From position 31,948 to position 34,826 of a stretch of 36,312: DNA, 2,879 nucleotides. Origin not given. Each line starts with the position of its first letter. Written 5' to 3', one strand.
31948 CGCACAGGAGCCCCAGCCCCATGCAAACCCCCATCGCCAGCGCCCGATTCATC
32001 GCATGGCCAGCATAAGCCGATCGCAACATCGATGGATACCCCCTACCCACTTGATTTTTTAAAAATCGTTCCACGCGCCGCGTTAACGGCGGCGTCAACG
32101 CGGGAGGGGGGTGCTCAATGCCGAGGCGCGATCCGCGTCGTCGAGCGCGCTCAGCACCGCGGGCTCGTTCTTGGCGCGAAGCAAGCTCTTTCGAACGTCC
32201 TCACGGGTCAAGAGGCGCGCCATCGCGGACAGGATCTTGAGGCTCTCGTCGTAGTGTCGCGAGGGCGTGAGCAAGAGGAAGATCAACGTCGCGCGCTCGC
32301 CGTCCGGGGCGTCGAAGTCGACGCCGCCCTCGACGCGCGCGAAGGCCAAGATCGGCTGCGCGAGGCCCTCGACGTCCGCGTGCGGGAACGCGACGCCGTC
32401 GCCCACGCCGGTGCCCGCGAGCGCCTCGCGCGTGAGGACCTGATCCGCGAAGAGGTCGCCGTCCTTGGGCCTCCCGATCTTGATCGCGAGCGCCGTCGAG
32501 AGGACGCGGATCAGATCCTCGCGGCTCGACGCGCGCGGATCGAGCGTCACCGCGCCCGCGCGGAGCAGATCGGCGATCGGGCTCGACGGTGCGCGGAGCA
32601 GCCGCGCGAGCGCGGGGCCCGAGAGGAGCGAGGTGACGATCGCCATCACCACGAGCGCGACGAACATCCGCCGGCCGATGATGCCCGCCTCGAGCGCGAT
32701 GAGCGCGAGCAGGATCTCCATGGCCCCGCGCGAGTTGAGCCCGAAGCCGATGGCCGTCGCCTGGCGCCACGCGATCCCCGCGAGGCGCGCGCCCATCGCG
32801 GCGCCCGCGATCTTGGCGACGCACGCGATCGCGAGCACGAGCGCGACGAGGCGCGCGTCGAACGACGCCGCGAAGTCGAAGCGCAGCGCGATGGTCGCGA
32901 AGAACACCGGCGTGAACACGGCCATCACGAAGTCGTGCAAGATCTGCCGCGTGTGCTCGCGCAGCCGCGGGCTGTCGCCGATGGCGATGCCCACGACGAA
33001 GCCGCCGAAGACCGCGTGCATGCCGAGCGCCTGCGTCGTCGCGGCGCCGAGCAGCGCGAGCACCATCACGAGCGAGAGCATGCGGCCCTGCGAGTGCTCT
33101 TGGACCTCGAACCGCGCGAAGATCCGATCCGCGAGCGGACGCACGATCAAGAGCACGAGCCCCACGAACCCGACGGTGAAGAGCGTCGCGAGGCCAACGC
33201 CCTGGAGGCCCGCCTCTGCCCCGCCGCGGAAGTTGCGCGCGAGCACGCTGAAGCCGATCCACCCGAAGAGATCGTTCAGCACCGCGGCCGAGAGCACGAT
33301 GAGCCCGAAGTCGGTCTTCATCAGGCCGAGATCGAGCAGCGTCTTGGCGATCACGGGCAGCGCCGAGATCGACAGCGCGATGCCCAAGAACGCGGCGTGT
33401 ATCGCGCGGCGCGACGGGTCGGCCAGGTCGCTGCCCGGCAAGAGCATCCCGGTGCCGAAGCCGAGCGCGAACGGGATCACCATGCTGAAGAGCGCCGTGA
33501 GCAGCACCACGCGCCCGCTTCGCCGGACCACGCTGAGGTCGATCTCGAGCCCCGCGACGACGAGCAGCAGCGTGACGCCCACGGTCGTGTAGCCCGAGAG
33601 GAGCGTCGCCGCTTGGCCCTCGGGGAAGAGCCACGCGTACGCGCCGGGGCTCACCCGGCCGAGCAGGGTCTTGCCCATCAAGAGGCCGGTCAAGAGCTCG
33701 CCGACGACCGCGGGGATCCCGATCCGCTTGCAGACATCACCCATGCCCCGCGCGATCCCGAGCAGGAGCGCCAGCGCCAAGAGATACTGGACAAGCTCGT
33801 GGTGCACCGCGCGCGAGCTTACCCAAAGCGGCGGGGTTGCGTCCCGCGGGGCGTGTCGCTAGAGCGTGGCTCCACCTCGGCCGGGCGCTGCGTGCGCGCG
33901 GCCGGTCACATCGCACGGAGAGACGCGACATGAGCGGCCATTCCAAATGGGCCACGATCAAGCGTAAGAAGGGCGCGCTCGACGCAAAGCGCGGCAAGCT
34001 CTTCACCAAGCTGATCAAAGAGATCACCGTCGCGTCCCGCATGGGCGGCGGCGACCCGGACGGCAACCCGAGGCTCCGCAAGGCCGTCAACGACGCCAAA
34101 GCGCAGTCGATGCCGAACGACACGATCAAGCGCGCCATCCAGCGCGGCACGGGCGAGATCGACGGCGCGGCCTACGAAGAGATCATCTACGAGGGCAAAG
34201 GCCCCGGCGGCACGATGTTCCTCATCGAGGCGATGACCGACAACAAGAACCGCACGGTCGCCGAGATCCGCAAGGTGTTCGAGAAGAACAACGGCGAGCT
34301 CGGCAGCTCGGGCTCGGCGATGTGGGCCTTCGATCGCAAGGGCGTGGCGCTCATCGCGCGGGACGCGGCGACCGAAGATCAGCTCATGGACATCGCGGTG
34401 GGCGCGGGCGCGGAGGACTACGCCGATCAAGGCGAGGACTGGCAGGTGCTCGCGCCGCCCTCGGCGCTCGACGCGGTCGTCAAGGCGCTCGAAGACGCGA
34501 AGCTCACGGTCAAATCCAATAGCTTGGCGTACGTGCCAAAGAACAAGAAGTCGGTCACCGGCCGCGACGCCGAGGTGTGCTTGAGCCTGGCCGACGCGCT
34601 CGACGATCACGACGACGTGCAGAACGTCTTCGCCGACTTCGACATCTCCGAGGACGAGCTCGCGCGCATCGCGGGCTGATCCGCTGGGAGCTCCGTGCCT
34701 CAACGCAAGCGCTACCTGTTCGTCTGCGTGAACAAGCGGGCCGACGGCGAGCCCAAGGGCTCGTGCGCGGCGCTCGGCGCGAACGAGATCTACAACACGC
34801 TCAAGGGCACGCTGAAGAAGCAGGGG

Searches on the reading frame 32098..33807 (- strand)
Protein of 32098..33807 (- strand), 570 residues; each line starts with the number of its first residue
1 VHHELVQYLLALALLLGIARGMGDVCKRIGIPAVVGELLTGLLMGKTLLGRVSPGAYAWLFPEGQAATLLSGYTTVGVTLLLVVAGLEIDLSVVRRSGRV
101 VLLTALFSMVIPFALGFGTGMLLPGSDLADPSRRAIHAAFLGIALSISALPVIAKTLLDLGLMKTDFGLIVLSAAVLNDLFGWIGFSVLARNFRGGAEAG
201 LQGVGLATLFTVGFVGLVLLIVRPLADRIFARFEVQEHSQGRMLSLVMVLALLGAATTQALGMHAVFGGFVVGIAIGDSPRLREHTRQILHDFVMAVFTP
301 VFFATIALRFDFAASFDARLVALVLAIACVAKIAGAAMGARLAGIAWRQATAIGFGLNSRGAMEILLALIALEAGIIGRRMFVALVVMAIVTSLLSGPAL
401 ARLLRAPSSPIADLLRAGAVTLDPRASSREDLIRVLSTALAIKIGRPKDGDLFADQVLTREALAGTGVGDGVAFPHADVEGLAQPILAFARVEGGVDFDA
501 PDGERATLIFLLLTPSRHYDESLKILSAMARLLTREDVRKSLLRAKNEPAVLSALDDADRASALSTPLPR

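Call 17: search_protein_families(library=pfam, proteins=[window:32098-33807:-], max_evalue=0.001)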
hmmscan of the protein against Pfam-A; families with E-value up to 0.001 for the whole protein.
window:32098-33807:- (570 aa): 2 families
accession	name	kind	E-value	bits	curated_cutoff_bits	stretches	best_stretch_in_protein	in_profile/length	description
PF00999.27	Na_H_Exchanger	-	2.2e-52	178.6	26.2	1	15-405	6-374/375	Sodium/hydrogen exchanger, transmembrane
PF00359.27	PTS_EIIA_2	-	5.5e-27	94.9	27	1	414-556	2-142/144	Phosphoenolpyruvate-dependent sugar phosphotransferase system, EIIA 2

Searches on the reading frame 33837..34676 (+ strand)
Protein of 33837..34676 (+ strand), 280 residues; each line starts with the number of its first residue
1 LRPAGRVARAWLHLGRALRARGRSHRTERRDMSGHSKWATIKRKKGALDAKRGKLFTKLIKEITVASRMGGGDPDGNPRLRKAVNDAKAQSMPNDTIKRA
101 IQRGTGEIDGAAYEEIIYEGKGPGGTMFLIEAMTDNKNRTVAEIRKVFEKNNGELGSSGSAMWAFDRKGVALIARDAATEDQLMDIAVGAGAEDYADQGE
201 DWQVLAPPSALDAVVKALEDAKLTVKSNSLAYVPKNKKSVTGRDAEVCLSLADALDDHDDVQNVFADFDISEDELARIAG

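Call 17: search_protein_families(library=pfam, proteins=[window:33837-34676:+], max_evalue=0.001)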
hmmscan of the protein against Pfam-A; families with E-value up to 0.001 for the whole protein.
window:33837-34676:+ (280 aa): 2 families
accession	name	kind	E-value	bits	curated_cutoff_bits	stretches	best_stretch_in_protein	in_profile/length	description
PF01709.26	Transcrip_reg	-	2.3e-50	170.9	27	1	113-267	1-159/160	TACO1/YebC second and third domain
PF20772.2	TACO1_YebC_N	-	8.1e-34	116.4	36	1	36-107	1-73/73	TACO1/YebC protein N-terminal domain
